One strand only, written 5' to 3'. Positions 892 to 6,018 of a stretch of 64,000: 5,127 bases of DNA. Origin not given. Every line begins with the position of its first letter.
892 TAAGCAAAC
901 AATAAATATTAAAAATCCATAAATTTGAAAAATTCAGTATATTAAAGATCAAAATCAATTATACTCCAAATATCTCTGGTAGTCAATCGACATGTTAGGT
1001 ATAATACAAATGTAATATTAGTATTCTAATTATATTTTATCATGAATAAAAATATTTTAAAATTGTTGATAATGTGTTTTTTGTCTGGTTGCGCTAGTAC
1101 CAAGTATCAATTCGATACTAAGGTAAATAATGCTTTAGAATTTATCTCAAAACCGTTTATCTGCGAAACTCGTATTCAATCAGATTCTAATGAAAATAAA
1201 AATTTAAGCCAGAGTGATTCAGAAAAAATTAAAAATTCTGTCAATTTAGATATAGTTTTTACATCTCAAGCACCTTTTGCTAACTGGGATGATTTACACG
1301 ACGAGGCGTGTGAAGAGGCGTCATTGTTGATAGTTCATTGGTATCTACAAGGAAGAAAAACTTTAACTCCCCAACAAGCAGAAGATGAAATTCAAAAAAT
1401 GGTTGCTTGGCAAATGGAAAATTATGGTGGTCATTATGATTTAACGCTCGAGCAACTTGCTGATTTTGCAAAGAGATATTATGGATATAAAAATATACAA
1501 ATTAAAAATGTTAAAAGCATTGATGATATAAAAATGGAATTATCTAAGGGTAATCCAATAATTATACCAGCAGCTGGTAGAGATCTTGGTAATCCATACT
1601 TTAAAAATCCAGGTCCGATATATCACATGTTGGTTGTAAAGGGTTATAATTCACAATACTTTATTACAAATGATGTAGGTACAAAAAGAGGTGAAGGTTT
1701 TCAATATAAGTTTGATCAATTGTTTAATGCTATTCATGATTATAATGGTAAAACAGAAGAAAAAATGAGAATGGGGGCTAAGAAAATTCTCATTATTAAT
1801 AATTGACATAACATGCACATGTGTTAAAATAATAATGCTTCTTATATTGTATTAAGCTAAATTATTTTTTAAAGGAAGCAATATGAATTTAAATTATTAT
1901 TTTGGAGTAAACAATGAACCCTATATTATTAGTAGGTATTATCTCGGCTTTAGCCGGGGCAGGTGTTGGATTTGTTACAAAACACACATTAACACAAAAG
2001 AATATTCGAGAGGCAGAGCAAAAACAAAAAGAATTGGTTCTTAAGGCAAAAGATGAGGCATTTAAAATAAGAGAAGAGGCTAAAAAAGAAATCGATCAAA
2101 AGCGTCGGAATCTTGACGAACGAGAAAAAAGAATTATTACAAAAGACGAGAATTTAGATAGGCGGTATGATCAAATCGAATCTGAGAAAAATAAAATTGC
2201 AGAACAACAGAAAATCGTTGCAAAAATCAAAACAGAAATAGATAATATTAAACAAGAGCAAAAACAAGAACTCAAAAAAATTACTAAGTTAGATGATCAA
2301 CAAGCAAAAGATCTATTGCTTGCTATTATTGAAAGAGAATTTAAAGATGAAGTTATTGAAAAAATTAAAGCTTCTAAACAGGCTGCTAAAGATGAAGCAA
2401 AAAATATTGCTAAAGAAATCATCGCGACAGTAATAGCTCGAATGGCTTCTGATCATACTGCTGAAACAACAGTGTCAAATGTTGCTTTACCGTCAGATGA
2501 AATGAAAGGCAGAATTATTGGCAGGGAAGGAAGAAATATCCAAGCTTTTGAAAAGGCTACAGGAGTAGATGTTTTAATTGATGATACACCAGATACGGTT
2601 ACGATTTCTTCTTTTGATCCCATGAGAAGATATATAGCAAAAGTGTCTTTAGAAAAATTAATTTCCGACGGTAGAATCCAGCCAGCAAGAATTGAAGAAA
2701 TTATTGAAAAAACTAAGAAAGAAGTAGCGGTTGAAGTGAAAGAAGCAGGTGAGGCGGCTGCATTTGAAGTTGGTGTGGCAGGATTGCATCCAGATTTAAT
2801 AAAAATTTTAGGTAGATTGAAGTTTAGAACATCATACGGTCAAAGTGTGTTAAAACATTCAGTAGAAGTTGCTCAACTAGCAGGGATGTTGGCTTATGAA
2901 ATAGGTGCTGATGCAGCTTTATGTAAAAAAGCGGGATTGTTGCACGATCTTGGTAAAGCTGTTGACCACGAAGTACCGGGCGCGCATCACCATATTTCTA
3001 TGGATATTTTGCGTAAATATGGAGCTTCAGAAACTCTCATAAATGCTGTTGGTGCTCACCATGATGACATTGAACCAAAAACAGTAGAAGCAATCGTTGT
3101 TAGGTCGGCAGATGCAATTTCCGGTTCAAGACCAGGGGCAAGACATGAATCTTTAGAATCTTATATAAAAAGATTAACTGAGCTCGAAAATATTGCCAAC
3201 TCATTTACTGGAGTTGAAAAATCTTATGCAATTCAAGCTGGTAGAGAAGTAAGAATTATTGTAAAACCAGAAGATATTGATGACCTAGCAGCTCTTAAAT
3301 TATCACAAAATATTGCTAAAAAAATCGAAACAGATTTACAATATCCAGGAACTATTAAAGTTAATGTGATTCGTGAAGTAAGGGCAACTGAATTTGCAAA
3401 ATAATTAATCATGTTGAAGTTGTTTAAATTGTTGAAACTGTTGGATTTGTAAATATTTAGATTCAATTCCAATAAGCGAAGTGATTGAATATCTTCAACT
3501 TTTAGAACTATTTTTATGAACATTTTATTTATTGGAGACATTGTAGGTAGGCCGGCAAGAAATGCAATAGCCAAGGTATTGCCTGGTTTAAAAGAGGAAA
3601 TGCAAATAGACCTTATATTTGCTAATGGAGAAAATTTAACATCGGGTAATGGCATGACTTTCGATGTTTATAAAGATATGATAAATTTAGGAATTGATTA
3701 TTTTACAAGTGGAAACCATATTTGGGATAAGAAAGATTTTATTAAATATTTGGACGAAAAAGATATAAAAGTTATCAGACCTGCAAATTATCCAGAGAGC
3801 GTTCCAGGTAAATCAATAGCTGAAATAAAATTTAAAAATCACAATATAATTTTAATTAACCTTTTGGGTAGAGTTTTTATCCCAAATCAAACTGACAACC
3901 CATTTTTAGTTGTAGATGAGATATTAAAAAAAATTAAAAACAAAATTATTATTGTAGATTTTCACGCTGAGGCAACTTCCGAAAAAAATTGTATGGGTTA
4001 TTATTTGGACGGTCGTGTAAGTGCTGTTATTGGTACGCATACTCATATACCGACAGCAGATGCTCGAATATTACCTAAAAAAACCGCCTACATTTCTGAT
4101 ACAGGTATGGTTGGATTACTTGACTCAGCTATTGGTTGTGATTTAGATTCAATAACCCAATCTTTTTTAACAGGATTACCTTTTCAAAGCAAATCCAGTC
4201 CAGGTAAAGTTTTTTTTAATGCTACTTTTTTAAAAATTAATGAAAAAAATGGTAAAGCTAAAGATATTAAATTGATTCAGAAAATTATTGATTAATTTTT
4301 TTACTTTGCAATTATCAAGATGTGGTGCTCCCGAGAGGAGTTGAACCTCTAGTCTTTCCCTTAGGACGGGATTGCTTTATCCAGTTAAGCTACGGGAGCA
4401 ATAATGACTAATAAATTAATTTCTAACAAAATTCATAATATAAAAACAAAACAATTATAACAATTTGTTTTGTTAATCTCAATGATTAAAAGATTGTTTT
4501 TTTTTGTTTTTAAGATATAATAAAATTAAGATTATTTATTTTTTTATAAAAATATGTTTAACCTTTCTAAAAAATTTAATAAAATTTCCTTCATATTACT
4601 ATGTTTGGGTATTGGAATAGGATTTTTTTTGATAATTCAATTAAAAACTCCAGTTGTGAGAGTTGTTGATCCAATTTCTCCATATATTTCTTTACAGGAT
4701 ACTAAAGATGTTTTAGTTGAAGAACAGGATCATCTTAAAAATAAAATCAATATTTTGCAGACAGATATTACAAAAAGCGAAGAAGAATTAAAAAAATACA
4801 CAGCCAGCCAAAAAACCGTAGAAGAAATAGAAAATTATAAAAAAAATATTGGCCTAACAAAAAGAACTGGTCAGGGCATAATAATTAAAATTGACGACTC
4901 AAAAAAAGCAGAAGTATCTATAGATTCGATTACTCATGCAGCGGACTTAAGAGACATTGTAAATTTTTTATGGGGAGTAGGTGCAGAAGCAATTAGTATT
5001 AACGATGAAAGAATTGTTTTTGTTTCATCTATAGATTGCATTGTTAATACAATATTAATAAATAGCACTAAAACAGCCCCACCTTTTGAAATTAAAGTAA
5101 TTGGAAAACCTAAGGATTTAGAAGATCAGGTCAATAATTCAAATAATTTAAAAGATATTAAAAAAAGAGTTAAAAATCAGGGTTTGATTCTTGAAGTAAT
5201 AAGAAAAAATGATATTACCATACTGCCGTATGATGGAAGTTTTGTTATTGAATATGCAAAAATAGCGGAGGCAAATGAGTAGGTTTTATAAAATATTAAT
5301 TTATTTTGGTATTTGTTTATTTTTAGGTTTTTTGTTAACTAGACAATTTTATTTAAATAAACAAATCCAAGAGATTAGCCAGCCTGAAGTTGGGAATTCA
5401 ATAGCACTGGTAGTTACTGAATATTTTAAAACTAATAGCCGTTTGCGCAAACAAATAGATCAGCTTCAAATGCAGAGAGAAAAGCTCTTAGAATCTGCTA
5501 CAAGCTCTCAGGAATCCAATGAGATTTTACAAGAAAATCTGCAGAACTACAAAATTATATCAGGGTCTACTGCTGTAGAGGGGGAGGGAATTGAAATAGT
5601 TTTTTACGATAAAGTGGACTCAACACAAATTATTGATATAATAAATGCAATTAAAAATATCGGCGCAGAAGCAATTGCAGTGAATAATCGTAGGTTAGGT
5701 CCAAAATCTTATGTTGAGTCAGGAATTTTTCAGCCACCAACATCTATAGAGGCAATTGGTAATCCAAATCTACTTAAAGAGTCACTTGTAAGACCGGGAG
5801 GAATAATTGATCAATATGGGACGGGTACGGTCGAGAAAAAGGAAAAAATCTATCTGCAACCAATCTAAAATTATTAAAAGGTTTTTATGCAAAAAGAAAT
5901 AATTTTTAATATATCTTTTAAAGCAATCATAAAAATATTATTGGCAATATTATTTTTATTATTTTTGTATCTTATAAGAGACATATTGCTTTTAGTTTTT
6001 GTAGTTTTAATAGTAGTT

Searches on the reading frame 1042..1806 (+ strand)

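Call 52: search_protein_families(library=pfam, max_evalue=0.001, proteins=[window:1042-1806:+])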
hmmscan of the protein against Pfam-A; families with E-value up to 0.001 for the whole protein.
window:1042-1806:+ (254 aa): 1 family
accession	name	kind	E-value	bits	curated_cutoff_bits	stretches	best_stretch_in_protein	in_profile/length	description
PF13529.12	Peptidase_C39_2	-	1.4e-11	45.6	24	1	78-211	4-141/143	Peptidase_C39 like family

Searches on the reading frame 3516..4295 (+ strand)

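Call 52: search_protein_families(library=pfam, max_evalue=0.001, proteins=[window:3516-4295:+])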
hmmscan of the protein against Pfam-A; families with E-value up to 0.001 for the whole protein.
window:3516-4295:+ (259 aa): 2 families
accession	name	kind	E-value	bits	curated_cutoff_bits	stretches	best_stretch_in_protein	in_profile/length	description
PF13277.11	YmdB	-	3.1e-95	318.7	27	1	4-254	1-253/253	YmdB-like protein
PF00149.33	Metallophos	-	6e-11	43.6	21.5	1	1-179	1-191/191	Calcineurin-like phosphoesterase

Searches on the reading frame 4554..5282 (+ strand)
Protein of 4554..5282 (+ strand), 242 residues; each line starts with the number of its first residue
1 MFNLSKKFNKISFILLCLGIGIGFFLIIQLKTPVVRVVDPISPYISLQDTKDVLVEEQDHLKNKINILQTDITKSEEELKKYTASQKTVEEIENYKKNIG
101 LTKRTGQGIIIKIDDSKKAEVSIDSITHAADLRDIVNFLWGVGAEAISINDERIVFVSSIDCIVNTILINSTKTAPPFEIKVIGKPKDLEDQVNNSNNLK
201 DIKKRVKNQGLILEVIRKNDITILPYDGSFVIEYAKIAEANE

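Call 52: search_protein_families(library=pfam, max_evalue=0.001, proteins=[window:4554-5282:+])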
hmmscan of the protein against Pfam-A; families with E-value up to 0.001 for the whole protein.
window:4554-5282:+ (242 aa): 1 family
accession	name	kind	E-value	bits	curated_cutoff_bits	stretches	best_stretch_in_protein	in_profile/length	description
PF05949.17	DUF881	-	8.4e-38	129.9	25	1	91-236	1-146/146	Bacterial protein of unknown function (DUF881)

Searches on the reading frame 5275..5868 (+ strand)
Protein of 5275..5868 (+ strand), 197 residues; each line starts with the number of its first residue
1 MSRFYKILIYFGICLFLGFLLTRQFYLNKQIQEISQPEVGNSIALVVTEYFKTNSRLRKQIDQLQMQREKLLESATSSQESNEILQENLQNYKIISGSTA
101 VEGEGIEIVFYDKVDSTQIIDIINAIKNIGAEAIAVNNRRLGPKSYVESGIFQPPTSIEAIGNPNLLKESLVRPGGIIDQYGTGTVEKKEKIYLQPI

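Call 52: search_protein_families(library=pfam, max_evalue=0.001, proteins=[window:5275-5868:+])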
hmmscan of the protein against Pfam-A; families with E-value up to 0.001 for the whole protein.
window:5275-5868:+ (197 aa): 1 family
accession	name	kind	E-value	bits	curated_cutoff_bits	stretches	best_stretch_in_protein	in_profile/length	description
PF05949.17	DUF881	-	4.2e-17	62.8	25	1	89-194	2-133/146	Bacterial protein of unknown function (DUF881)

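Call 70: find_related_loci(query=A5, collection=metagenome_contigs, flank=10000)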
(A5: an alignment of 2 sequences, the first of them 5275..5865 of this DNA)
Query A5 (197 aa) in metagenome_contigs; peptide patterns used: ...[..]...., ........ (x = any residue, [..] = any of these).
598 stretches matched a pattern (row limit reached: there are more); 1 encode a relative of the query (tblastn E <= 1e-3); 1 distinct loci.
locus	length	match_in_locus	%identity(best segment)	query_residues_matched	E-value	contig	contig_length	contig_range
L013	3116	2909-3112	56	1-68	1e-21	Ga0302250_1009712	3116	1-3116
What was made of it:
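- Tried and rejected: The metagenome scan with DUF881b found one contig-end hit of no use for synteny (call 70).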
